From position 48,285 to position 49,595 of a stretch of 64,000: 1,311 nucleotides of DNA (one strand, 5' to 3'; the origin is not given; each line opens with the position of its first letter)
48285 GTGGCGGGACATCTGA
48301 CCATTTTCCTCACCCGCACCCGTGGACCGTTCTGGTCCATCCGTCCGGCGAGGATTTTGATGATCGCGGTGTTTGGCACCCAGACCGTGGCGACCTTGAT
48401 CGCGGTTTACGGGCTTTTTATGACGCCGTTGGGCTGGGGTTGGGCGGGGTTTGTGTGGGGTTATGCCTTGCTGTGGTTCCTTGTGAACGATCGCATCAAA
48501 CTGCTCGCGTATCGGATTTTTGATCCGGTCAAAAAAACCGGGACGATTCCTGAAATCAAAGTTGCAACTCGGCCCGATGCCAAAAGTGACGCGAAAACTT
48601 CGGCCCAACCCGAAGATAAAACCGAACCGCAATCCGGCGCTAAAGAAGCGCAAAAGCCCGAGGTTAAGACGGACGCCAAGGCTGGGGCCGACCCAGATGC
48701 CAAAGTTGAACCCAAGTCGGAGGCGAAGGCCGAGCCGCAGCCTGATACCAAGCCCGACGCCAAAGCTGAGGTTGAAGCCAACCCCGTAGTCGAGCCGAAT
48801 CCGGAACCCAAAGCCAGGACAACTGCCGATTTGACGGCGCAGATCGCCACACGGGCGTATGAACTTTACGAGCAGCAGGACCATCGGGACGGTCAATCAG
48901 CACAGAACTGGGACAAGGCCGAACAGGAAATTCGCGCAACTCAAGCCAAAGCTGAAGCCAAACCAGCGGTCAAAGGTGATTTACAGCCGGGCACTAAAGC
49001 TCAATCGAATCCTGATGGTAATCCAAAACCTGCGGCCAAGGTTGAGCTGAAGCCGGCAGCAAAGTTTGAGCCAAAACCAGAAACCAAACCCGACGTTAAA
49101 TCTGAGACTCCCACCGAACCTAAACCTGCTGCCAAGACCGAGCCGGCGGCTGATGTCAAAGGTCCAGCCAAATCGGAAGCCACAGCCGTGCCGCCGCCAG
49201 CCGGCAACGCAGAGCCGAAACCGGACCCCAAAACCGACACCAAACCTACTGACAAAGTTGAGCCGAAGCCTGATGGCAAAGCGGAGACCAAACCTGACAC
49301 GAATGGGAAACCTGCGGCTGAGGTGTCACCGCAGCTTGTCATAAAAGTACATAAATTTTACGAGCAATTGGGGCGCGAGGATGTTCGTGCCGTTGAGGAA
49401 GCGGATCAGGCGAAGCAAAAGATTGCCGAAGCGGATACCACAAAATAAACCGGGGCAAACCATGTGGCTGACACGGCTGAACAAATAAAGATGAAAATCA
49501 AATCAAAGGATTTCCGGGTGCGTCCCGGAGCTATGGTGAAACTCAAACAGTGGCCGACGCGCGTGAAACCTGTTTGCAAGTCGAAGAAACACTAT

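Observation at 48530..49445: H+ P-type ATPase carries a ~300-aa K/P/E/A-rich tail containing DUF2934-like units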

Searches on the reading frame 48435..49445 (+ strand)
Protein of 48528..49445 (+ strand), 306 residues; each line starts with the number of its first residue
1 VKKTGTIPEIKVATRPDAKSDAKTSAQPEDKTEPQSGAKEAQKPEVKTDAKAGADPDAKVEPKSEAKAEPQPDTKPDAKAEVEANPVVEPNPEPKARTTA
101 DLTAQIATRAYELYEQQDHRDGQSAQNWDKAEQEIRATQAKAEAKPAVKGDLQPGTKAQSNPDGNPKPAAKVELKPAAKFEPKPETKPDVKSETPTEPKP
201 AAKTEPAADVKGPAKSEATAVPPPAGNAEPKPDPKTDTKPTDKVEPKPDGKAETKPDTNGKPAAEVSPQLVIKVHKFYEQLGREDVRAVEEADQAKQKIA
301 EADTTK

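Call 5: search_protein_families(library=pfam, proteins=[window:48528-49445:+], max_evalue=1)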
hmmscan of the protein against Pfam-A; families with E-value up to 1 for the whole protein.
window:48528-49445:+ (306 aa): 2 families
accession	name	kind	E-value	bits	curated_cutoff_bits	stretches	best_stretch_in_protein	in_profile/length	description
PF11154.13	DUF2934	-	1.1e-09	38.2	22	1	103-137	3-37/37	Protein of unknown function (DUF2934)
PF05887.16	Trypan_PARP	-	0.025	15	100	1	25-98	28-115/134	Procyclic acidic repetitive protein (PARP)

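Call 14: find_related_loci(query=A1, collection=genome_contigs, flank=10000)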
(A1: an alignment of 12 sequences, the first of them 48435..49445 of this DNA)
Query A1 (337 aa) in genome_contigs; peptide patterns used: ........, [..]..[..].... (x = any residue, [..] = any of these).
386 stretches matched a pattern; 363 encode a relative of the query (tblastn E <= 1e-3); the best 80 are kept; 80 distinct loci.
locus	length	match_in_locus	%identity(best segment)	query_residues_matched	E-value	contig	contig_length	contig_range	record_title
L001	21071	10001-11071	72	1-337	2e-150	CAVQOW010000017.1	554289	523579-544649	MAG: uncultured Verrucomicrobiae bacterium isolate MFD01476.bin.2.132 genome assembly, contig: contig_8185, whole genome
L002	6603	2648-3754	67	1-337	2e-140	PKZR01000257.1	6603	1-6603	MAG: Limisphaerales bacterium isolate bog_1421 73.20111000_S3M.12_contig_721, whole genome shotgun sequence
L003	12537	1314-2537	63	1-337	3e-136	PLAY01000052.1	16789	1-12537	MAG: Limisphaerales bacterium isolate bog_1418 73.20111000_S2D.10_contig_3317, whole genome shotgun sequence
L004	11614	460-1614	65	1-337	7e-133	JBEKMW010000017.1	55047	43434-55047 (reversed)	MAG: Verrucomicrobiota bacterium isolate SPRUCE 402 SPRUCE_402_17, whole genome shotgun sequence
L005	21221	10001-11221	59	1-337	3e-130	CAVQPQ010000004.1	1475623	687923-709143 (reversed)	MAG: uncultured Verrucomicrobiae bacterium isolate MFD01231.bin.1.54 genome assembly, contig: contig_4024, whole genome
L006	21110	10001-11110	67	1-335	9e-127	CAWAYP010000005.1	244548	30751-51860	MAG: uncultured Verrucomicrobiae bacterium isolate MFD05580.bin.1.99 genome assembly, contig: contig_24908, whole genome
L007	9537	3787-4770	66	1-337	2e-124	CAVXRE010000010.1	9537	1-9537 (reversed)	MAG: uncultured Verrucomicrobiae bacterium isolate MFD01223.bin.1.112 genome assembly, contig: contig_37704, whole genom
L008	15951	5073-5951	62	1-337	8e-119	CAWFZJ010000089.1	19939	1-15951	MAG: uncultured Verrucomicrobiae bacterium isolate MFD05379.bin.3.52 genome assembly, contig: contig_7816, whole genome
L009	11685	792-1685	63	1-337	1e-116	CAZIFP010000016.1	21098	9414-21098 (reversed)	MAG TPA_asm: uncultured Bifidobacteriaceae bacterium isolate binchicken_co162_622 genome assembly, contig: NODE_5506_len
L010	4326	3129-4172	59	1-337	3e-114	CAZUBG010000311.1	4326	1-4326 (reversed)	MAG TPA_asm: uncultured Bifidobacteriaceae bacterium isolate binchicken_co3_517 genome assembly, contig: NODE_67674_leng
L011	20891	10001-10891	58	1-337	3e-102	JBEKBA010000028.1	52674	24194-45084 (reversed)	MAG: Verrucomicrobiota bacterium isolate SPRUCE 125 SPRUCE_125_28, whole genome shotgun sequence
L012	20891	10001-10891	58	1-337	1e-101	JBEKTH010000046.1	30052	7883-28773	MAG: Verrucomicrobiota bacterium isolate SPRUCE 553 SPRUCE_553_46, whole genome shotgun sequence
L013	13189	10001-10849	58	1-337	2e-102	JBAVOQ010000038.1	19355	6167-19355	MAG: Acidobacteriaceae bacterium isolate MFD03092_ilm_asm_bin12 k127_84447, whole genome shotgun sequence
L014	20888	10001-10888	57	1-337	4e-100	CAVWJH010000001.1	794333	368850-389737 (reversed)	MAG: uncultured Verrucomicrobiae bacterium isolate MFD05502.bin.2.46 genome assembly, contig: contig_25608, whole genome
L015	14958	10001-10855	56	1-337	2e-99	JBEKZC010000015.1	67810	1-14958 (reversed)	MAG: Verrucomicrobiota bacterium isolate SPRUCE 68 SPRUCE_68_15, whole genome shotgun sequence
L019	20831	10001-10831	54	1-332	2e-89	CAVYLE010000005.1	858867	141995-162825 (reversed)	MAG: uncultured Verrucomicrobiae bacterium isolate MFD01476.bin.1.197 genome assembly, contig: contig_18843, whole genom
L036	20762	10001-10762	49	1-330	3e-60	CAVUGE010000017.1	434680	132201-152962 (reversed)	MAG: uncultured Bacteroidetes bacterium isolate MFD02416.bin.2.156 genome assembly, contig: contig_33992, whole genome s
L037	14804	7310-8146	42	1-330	2e-59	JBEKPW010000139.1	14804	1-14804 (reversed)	MAG: Syntrophobacteraceae bacterium isolate SPRUCE 473 SPRUCE_473_139, whole genome shotgun sequence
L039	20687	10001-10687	41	1-334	3e-57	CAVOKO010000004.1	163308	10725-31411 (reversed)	MAG: uncultured Acidobacteriota bacterium isolate MFD00082.bin.1.133 genome assembly, contig: contig_2419, whole genome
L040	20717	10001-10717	43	1-337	2e-56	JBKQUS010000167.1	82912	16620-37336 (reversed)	MAG: Limisphaerales bacterium isolate SEr2D2E2F__bin_178 SEr2D2E2F_000000219920, whole genome shotgun sequence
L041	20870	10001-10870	42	1-330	5e-55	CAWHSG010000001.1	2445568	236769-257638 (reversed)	MAG: uncultured Acidobacteriota bacterium isolate MFD03399.bin.2.118 genome assembly, contig: contig_11400, whole genome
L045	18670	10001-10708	41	1-337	5e-53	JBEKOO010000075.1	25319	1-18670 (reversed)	MAG: Candidatus Korobacteraceae bacterium isolate SPRUCE 442 SPRUCE_442_75, whole genome shotgun sequence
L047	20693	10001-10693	46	1-328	9e-50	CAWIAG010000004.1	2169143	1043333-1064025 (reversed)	MAG: uncultured Ignavibacteriales bacterium isolate MFD02138.bin.1.26 genome assembly, contig: contig_7290, whole genome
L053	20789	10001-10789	44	1-330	8e-43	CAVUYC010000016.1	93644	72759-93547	MAG: uncultured Chloroflexia bacterium isolate MFD05942.bin.2.118 genome assembly, contig: contig_19614, whole genome sh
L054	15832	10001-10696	37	1-328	1e-42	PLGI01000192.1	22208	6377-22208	MAG: Syntrophaceae bacterium isolate bog_1110 73.20110800_S3D.35_contig_5897, whole genome shotgun sequence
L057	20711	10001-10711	48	1-328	4e-42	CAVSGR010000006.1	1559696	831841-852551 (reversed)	MAG: uncultured Ignavibacteria bacterium isolate MFD05684.bin.1.87 genome assembly, contig: contig_33241, whole genome s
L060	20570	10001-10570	37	1-330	1e-40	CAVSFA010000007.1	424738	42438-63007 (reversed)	MAG: uncultured beta proteobacterium isolate MFD01872.bin.2.160 genome assembly, contig: contig_173299, whole genome sho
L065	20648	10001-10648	62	1-329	1e-38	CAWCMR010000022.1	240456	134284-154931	MAG: uncultured delta proteobacterium isolate MFD05502.bin.2.118 genome assembly, contig: contig_65025, whole genome sho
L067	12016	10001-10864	37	1-324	1e-37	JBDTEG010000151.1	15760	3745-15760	MAG: Rhodanobacter sp. isolate cluster2_bin.198 k127_290017, whole genome shotgun sequence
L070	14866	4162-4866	39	1-330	5e-37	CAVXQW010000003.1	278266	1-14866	MAG: uncultured bacterium isolate MFD00822.bin.2.130 genome assembly, contig: contig_27775, whole genome shotgun sequenc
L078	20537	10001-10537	63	1-334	7e-36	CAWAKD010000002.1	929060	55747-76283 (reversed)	MAG: uncultured delta proteobacterium isolate MFD02416.bin.1.176 genome assembly, contig: contig_19340, whole genome sho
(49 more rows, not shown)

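Call 21: search_protein_families(library=pfam, proteins=[L037:7310-8149:+, L041:10001-10768:+, L045:10001-10708:+, L047:10001-10762:+, L053:10001-10834:+, L054:10001-10723:+, L057:10001-10729:+, L060:10001-10603:+, L067:10001-10903:+, L070:4162-4770:+], max_evalue=0.1)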
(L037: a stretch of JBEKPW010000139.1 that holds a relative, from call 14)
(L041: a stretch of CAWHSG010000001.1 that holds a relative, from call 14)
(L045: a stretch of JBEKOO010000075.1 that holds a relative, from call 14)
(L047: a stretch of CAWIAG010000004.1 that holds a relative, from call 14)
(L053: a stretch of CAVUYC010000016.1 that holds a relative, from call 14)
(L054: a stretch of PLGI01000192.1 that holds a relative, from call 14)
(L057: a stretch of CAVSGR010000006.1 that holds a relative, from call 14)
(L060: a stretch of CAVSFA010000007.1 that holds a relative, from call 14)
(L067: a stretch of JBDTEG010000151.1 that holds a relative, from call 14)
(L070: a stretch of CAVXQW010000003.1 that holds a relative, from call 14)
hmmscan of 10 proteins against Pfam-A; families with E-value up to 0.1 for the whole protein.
L037:7310-8149:+ (280 aa): 2 families
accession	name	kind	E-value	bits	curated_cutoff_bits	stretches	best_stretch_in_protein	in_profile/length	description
PF11154.13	DUF2934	-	1.5e-12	47.4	22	2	81-114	3-36/37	Protein of unknown function (DUF2934)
PF05887.16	Trypan_PARP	-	4.4e-05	23.9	100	1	114-174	51-111/134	Procyclic acidic repetitive protein (PARP)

L041:10001-10768:+ (256 aa): 2 families
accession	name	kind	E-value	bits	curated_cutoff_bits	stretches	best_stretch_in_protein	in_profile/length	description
PF11154.13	DUF2934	-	9.7e-10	38.4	22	1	89-122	3-36/37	Protein of unknown function (DUF2934)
PF05887.16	Trypan_PARP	-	7.6e-05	23.1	100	1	165-213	60-108/134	Procyclic acidic repetitive protein (PARP)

L045:10001-10708:+ (236 aa): 3 families
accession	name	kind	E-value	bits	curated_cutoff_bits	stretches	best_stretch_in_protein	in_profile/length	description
PF11154.13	DUF2934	-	1.4e-09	37.8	22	1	97-129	3-35/37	Protein of unknown function (DUF2934)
PF05887.16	Trypan_PARP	-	2.6e-06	27.9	100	1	35-92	60-115/134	Procyclic acidic repetitive protein (PARP)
PF08400.16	phage_tail_N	-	0.076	13.5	26.6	0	92-128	94-130/134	Prophage tail fibre N-terminal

L047:10001-10762:+ (254 aa): 3 families
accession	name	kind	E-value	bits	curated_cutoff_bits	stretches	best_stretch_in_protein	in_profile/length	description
PF11154.13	DUF2934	-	4e-12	46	22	1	96-128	4-36/37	Protein of unknown function (DUF2934)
PF05887.16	Trypan_PARP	-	0.0041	17.5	100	1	30-86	53-109/134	Procyclic acidic repetitive protein (PARP)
PF08400.16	phage_tail_N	-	0.011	16.2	26.6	0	74-126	79-130/134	Prophage tail fibre N-terminal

L053:10001-10834:+ (278 aa): 1 family
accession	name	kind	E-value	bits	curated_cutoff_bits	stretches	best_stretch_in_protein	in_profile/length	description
PF11154.13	DUF2934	-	1.8e-21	75.9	22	2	41-74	3-36/37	Protein of unknown function (DUF2934)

L054:10001-10723:+ (241 aa): 2 families
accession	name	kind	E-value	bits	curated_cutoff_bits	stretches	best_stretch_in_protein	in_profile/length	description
PF05887.16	Trypan_PARP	-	0.00049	20.5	100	1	38-91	51-104/134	Procyclic acidic repetitive protein (PARP)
PF11154.13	DUF2934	-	0.063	13.4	22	1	210-233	11-34/37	Protein of unknown function (DUF2934)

L057:10001-10729:+ (243 aa): 1 family
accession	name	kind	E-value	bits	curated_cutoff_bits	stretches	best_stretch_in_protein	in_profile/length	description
PF11154.13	DUF2934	-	8.8e-13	48.1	22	1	42-74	4-36/37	Protein of unknown function (DUF2934)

L060:10001-10603:+ (201 aa): 2 families
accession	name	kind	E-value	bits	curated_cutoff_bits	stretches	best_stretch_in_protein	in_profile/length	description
PF11154.13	DUF2934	-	2.9e-17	62.5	22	2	71-104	3-36/37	Protein of unknown function (DUF2934)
PF20733.2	LRIM1_dimer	-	0.037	14.4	35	0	154-196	108-150/187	Dimerization domain in LRIM1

L067:10001-10903:+ (301 aa): 0 families

L070:4162-4770:+ (203 aa): 4 families
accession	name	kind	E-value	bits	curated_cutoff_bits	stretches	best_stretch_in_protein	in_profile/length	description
PF11154.13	DUF2934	-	3.1e-15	55.9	22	2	59-90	5-36/37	Protein of unknown function (DUF2934)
PF05887.16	Trypan_PARP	-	0.0001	22.7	100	1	94-125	84-115/134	Procyclic acidic repetitive protein (PARP)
PF01192.27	RNA_pol_Rpb6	-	0.045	14.2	26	0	56-94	12-51/53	RNA polymerase Rpb6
PF04344.18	CheZ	-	0.058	13.7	30.7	0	127-174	128-178/203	Chemotaxis phosphatase, CheZ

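Call 28: search_protein_families(library=pfam, proteins=[L040:11729-14389:+, L036:960-3122:+, L019:3-2051:+, L014:2198-2527:+, L040:3-2240:+, L065:11725-13905:+, L078:11747-13960:+], max_evalue=0.001)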
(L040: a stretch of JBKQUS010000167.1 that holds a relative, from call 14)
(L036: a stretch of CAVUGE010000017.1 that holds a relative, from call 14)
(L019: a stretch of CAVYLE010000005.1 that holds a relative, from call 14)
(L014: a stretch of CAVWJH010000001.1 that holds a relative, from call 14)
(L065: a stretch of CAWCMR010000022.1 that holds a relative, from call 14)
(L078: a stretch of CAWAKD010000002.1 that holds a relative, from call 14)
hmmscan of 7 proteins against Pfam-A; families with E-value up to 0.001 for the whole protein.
L040:11729-14389:+ (887 aa): 4 families
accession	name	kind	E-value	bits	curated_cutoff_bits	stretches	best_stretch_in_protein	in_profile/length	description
PF00122.25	E1-E2_ATPase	-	1.9e-52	177.9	28.1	1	151-327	5-181/181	E1-E2 ATPase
PF00690.31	Cation_ATPase_N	-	2.5e-17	62.7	20.4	1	44-108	3-69/69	Cation transporter/ATPase, N-terminus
PF00702.32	Hydrolase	-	9.4e-15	55.9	26.4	1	344-605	2-191/191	haloacid dehalogenase-like hydrolase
PF11154.13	DUF2934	-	6.4e-11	42.2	22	1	850-881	5-36/37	Protein of unknown function (DUF2934)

L036:960-3122:+ (721 aa): 4 families
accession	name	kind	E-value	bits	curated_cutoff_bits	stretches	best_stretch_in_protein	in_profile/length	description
PF00122.25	E1-E2_ATPase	-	3.6e-51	173.7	28.1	1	214-394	2-180/181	E1-E2 ATPase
PF00702.32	Hydrolase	-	2.3e-35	123.1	26.4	1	411-624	1-191/191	haloacid dehalogenase-like hydrolase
PF11154.13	DUF2934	-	3.1e-08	33.6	22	1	26-59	3-36/37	Protein of unknown function (DUF2934)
PF08282.18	Hydrolase_3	-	1.1e-06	29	20.9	0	607-652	206-250/255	haloacid dehalogenase-like hydrolase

L019:3-2051:+ (683 aa): 3 families
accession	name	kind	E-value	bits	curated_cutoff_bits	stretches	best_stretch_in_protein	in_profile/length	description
PF02446.23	Glyco_hydro_77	-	4.5e-142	474.6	25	1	198-610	57-464/465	4-alpha-glucanotransferase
PF00128.31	Alpha-amylase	-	1.3e-18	68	22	1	17-119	14-94/446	Alpha amylase, catalytic domain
PF11154.13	DUF2934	-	1.4e-13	50.7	22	1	647-678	5-36/37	Protein of unknown function (DUF2934)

L014:2198-2527:+ (110 aa): 1 family
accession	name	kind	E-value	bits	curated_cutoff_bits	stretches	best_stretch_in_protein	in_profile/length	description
PF11154.13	DUF2934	-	1.6e-09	37.7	22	1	63-94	4-35/37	Protein of unknown function (DUF2934)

L040:3-2240:+ (746 aa): 4 families
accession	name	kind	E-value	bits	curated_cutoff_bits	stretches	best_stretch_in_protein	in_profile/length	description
PF00122.25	E1-E2_ATPase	-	6.1e-56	189.2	28.1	1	231-411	2-180/181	E1-E2 ATPase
PF00702.32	Hydrolase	-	9.1e-37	127.7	26.4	1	429-645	2-190/191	haloacid dehalogenase-like hydrolase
PF19335.5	HMBD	-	1.3e-13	51.1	23.6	1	43-68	1-26/28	Heavy metal binding domain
PF08282.18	Hydrolase_3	-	2.1e-07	31.4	20.9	1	619-664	196-241/255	haloacid dehalogenase-like hydrolase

L065:11725-13905:+ (727 aa): 5 families
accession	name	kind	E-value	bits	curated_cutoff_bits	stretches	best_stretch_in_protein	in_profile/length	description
PF00122.25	E1-E2_ATPase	-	1.5e-56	191.2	28.1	1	212-393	2-180/181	E1-E2 ATPase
PF00702.32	Hydrolase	-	2.1e-36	126.5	26.4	1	410-626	1-190/191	haloacid dehalogenase-like hydrolase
PF19335.5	HMBD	-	1.7e-14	53.9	23.6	1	25-51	2-28/28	Heavy metal binding domain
PF08282.18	Hydrolase_3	-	3.4e-08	34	20.9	0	599-655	195-251/255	haloacid dehalogenase-like hydrolase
PF12710.13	HAD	-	5.6e-05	24.1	27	1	551-621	88-186/189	haloacid dehalogenase-like hydrolase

L078:11747-13960:+ (738 aa): 5 families
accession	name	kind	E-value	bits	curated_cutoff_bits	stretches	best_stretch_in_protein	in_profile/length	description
PF00122.25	E1-E2_ATPase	-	1e-55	188.5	28.1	1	210-391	2-180/181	E1-E2 ATPase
PF00702.32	Hydrolase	-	2.1e-36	126.6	26.4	1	409-624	2-190/191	haloacid dehalogenase-like hydrolase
PF19335.5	HMBD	-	2.1e-14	53.6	23.6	1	23-49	2-28/28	Heavy metal binding domain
PF08282.18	Hydrolase_3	-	5.6e-08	33.3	20.9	0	597-647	195-245/255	haloacid dehalogenase-like hydrolase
PF12710.13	HAD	-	1.8e-05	25.7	27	1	549-620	88-187/189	haloacid dehalogenase-like hydrolase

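Call 29: search_protein_families(library=ncbifam, proteins=[L040:11729-14389:+, L036:960-3122:+, L019:3-2051:+], max_evalue=0.00001)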
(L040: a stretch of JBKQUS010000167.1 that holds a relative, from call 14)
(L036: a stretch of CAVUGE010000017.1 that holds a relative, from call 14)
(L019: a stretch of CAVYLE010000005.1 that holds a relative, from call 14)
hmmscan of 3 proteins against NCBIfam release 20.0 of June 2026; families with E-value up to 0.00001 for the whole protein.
L040:11729-14389:+ (887 aa): 19 families
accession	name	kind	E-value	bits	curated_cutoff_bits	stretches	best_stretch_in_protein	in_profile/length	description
TIGR01647.1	ATPase-IIIA_H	equivalog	0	1078.1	615.5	1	60-799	1-755/755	plasma-membrane proton-efflux P-type ATPase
TIGR01524.1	ATPase-IIIB_Mg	equivalog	1.3e-104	350.8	610.75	1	49-785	22-809/867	magnesium-translocating P-type ATPase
TIGR01522.1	ATPase-IIA2_Ca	equivalog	2.9e-96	323.1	798.3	1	49-692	11-695/854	calcium-transporting P-type ATPase, PMR1-type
NF011702.0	PRK15122.1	subfamily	5.8e-92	309.1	975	2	217-799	247-858/907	magnesium-translocating P-type ATPase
TIGR01494.1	ATPase_P-type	subfamily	5.7e-91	305.3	62.3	3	120-363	2-231/478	HAD-IC family P-type ATPase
TIGR01116.1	ATPase-IIA1_Ca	equivalog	1.2e-79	268.4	703.4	2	103-363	16-285/799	calcium-translocating P-type ATPase, SERCA-type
TIGR01525.1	ATPase-IB_hvy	subfamily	3.1e-77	260.7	346.25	2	101-535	5-426/560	heavy metal translocating P-type ATPase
TIGR01517.1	ATPase-IIB_Ca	equivalog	6.1e-65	219.9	507.05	1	52-691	46-733/882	calcium-translocating P-type ATPase, PMCA-type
TIGR01523.1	ATPase-IID_K-Na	equivalog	1e-62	212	645.05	3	55-220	21-202/997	potassium/sodium efflux P-type ATPase, fungal-type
TIGR01106.1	ATPase-IIC_X-K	subfamily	1.3e-56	192.1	946.1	2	45-371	20-372/997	Na,H/K antiporter P-type ATPase subunit alpha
TIGR01657.1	P-ATPase-V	hypoth_equivalog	2.2e-55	187.8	618.25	4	555-687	772-900/1055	ATP13A2 family polyamine export P-type ATPase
TIGR01512.1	ATPase-IB2_Cd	subfamily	1.2e-54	185.9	313.5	2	100-362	4-253/494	cadmium family heavy metal-translocating P-type ATPase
TIGR01511.1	ATPase-IB1_Cu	subfamily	4.9e-53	180.8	397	2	113-396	38-309/542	copper-translocating P-type ATPase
TIGR01497.1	kdpB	equivalog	1.2e-45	155.8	527.9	2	134-532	88-482/675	potassium-transporting ATPase subunit KdpB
NF008262.1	PRK11033.1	equivalog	3.6e-41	141.4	1005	2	119-535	201-598/731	zinc/cadmium/mercury/lead-transporting ATPase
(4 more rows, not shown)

L036:960-3122:+ (721 aa): 22 families
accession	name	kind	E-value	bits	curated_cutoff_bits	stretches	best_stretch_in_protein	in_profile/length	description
TIGR01511.1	ATPase-IB1_Cu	subfamily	8e-191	635.6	397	1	134-719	2-542/542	copper-translocating P-type ATPase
TIGR01525.1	ATPase-IB_hvy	subfamily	1.1e-184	615.5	346.25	1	152-717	1-559/560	heavy metal translocating P-type ATPase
NF007952.0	PRK10671.1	equivalog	3.7e-134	448.8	1316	1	77-720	184-834/838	copper-exporting P-type ATPase CopA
TIGR01512.1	ATPase-IB2_Cd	subfamily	1.6e-117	393.3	313.5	2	181-497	19-303/494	cadmium family heavy metal-translocating P-type ATPase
NF008262.1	PRK11033.1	equivalog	1.7e-109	367.3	1005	1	182-720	197-730/731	zinc/cadmium/mercury/lead-transporting ATPase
NF033775.1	P_type_ZntA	exception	5.1e-94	316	1240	1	182-719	202-730/732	Zn(II)/Cd(II)/Pb(II) translocating P-type ATPase ZntA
TIGR01494.1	ATPase_P-type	subfamily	3.7e-93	312.5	62.3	1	189-693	5-469/478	HAD-IC family P-type ATPase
TIGR01497.1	kdpB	equivalog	1.3e-65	221.8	527.9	1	202-660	88-564/675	potassium-transporting ATPase subunit KdpB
TIGR01647.1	ATPase-IIIA_H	equivalog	4e-62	210.5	615.5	2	162-583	38-483/755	plasma-membrane proton-efflux P-type ATPase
NF010609.0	PRK14010.1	equivalog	1.2e-55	189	1323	1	151-660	41-559/673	K(+)-transporting ATPase subunit B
TIGR01522.1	ATPase-IIA2_Ca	equivalog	9.1e-40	136.2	798.3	2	585-671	568-654/854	calcium-transporting P-type ATPase, PMR1-type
TIGR01517.1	ATPase-IIB_Ca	equivalog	4e-38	131.2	507.05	2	222-457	160-404/882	calcium-translocating P-type ATPase, PMCA-type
TIGR01116.1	ATPase-IIA1_Ca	equivalog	4.6e-34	117.6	703.4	2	532-672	456-611/799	calcium-translocating P-type ATPase, SERCA-type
TIGR01657.1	P-ATPase-V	hypoth_equivalog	1.5e-26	92.2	618.25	2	585-629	783-827/1055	ATP13A2 family polyamine export P-type ATPase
TIGR01106.1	ATPase-IIC_X-K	subfamily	2.9e-26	91.6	946.1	2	585-680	664-760/997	Na,H/K antiporter P-type ATPase subunit alpha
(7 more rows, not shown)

L019:3-2051:+ (683 aa): 33 families (the best 25 are shown)
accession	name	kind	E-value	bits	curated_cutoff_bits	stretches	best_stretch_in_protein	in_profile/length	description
NF011080.0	PRK14508.1-3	subfamily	1.6e-160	535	477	1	197-627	66-495/496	4-alpha-glucanotransferase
NF011079.0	PRK14508.1-2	subfamily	4.3e-122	408.2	555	1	198-613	72-488/506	4-alpha-glucanotransferase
NF011083.0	PRK14510.1-2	equivalog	3.7e-114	382.4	1322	1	197-628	740-1185/1186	bifunctional glycogen debranching protein GlgX/4-alpha-glucanotransferase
NF011078.0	PRK14508.1-1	subfamily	8e-113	377.9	776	1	198-629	66-498/503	4-alpha-glucanotransferase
NF011081.0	PRK14508.1-4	equivalog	1.8e-85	287.3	556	1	225-607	116-506/529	4-alpha-glucanotransferase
TIGR00217.1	malQ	equivalog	6.6e-82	276.2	205.65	1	226-627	146-587/587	4-alpha-glucanotransferase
TIGR02100.1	glgX_debranch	equivalog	1e-73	248.5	640.9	1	1-197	160-351/688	glycogen debranching protein GlgX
NF011082.0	PRK14510.1-1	equivalog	4.7e-61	206.5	2511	2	1-198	160-351/1410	bifunctional glycogen debranching protein GlgX/4-alpha-glucanotransferase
NF002983.0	PRK03705.1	equivalog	3.6e-56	190.5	901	1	1-195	155-344/658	glycogen debranching protein GlgX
TIGR02104.1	pulA_typeI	equivalog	3.3e-40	137.8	504.5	1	1-191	132-323/605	type I pullulanase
NF011077.0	PRK14507.1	equivalog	1.3e-39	135.4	2148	1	225-547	274-599/1693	malto-oligosyltrehalose synthase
NF008274.0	PRK11052.1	equivalog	7e-33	114.1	806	1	224-538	244-559/695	4-alpha-glucanotransferase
TIGR02402.1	trehalose_TreZ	equivalog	1.3e-29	103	538.8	1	18-195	108-253/545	malto-oligosyltrehalose trehalohydrolase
TIGR02102.1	pullulan_Gpos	equivalog_domain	1.8e-24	85.6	1042.25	1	1-188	456-643/1113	pullulanase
TIGR02103.1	pullul_strch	subfamily_domain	2.6e-18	65.5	697.6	1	50-189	362-501/900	pullulanase-type alpha-1,6-glucosidase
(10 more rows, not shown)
